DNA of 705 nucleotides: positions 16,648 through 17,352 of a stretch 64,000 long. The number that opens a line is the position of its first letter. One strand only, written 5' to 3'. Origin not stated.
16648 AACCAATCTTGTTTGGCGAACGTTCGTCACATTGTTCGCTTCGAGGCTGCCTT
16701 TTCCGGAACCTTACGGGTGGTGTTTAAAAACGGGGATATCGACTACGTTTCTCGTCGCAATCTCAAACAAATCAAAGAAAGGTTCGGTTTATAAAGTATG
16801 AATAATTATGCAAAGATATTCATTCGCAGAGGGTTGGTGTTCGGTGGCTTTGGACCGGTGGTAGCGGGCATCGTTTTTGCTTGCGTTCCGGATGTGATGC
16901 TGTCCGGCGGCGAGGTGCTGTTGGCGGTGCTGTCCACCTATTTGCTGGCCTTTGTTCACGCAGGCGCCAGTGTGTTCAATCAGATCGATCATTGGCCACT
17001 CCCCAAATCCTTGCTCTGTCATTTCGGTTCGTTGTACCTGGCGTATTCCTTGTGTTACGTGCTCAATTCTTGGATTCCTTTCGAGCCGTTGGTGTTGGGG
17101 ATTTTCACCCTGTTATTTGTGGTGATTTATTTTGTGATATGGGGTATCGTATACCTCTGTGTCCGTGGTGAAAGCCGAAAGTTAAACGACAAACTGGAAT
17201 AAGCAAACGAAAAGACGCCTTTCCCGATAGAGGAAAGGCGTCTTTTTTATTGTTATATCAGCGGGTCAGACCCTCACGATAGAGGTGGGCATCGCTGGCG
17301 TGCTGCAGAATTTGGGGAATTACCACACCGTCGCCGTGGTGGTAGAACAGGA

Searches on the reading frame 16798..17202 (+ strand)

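Call 7: search_protein_families(library=pfam, proteins=[window:16798-17202:+], max_evalue=0.001)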
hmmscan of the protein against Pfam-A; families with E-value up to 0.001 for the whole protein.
window:16798-17202:+ (134 aa): 1 family
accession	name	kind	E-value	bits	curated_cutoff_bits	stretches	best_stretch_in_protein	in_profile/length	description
PF11457.13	DUF3021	-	1.3e-21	77.5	24.7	1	22-133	18-130/130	Protein of unknown function (DUF3021)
